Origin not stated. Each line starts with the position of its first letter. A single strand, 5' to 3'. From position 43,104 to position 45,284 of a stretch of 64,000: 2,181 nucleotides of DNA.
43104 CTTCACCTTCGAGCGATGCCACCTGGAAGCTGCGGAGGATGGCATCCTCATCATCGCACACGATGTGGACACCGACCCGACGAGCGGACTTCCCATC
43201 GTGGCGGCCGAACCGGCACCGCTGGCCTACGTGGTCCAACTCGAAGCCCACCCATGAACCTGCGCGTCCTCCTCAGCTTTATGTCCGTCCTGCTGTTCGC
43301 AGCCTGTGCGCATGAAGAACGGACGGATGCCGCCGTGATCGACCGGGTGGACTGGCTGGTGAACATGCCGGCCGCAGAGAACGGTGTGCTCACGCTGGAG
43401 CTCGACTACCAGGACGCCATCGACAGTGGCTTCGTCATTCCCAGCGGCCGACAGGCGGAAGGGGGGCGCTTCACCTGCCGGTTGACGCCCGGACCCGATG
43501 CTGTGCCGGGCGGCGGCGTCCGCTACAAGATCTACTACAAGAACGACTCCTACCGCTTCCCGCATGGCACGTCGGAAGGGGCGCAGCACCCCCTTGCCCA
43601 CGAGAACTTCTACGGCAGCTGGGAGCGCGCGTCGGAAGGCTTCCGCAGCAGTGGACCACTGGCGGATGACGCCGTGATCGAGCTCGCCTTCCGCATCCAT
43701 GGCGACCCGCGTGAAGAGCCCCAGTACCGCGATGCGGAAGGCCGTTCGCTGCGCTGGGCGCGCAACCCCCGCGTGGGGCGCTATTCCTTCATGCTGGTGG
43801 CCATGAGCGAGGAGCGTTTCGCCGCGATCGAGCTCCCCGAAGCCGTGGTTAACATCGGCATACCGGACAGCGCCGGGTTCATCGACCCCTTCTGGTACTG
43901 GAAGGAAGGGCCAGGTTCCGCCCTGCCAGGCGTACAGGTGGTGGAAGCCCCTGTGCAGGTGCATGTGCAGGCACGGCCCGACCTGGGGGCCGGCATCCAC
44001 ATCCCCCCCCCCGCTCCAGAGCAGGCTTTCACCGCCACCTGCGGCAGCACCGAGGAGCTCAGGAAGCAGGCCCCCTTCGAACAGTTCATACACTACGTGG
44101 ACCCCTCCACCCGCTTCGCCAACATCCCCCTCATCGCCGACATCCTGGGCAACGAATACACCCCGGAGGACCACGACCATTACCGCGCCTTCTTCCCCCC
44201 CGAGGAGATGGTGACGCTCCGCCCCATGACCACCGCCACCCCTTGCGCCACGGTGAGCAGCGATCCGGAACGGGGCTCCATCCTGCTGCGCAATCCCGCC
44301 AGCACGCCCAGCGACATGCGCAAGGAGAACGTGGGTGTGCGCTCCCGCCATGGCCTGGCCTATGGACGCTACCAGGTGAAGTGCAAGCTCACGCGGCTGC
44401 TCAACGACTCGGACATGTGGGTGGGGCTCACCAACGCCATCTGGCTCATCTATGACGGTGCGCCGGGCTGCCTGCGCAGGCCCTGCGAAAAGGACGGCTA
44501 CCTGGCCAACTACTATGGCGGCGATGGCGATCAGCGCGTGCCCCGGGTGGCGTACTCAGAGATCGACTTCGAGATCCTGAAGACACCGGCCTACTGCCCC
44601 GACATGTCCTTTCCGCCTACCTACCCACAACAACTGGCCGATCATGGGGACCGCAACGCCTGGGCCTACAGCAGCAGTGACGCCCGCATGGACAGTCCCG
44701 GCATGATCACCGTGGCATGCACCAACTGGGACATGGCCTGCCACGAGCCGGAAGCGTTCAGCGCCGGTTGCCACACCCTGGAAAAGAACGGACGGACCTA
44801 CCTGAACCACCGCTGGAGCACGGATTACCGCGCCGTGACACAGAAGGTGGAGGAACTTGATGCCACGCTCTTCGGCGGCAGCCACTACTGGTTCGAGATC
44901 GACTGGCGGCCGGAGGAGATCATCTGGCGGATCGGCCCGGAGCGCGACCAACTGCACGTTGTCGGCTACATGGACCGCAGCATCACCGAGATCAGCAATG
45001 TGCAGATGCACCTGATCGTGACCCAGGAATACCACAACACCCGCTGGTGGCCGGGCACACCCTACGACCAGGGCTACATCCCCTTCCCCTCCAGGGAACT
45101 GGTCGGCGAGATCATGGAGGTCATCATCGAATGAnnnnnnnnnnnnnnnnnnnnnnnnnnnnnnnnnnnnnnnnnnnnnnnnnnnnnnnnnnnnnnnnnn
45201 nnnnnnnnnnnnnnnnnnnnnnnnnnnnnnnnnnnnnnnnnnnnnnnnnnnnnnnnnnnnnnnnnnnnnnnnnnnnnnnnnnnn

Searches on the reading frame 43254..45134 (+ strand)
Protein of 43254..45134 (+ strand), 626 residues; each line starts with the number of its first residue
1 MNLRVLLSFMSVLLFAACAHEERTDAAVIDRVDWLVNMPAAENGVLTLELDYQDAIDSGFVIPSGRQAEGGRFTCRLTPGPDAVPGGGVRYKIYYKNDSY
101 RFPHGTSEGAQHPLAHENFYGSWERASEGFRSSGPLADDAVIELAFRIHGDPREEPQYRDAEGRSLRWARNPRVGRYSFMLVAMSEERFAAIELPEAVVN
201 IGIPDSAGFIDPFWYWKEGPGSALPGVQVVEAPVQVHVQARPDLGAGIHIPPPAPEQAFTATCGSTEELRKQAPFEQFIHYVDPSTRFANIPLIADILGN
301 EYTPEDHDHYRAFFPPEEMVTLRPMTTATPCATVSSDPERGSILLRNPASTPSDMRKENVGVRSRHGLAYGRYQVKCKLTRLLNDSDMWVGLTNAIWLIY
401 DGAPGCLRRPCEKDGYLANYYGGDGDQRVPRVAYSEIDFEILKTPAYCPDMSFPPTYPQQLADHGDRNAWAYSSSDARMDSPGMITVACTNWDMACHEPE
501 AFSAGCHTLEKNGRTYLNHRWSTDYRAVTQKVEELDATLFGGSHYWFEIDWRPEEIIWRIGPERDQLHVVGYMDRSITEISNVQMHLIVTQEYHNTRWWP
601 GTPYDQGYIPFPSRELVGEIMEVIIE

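Call 3: search_protein_families(library=pfam, proteins=[window:43254-45134:+], max_evalue=0.01)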
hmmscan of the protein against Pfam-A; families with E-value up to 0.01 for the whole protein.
window:43254-45134:+ (626 aa): 0 families

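Call 4: search_protein_families(library=ncbifam, proteins=[window:43254-45134:+], max_evalue=0.01)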
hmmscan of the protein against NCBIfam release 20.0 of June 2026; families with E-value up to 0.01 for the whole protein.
window:43254-45134:+ (626 aa): 0 families

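Call 73: search_solved_structures(query=window:43254-45134:+, max_evalue=1)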
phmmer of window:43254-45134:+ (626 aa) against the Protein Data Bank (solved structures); distinct sequences matched with E-value up to 1: 0.
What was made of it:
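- Tried and rejected: The 626-aa protein upstream of the DUF6311 gene has no Pfam or PDB sequence hit (calls 3, 73).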
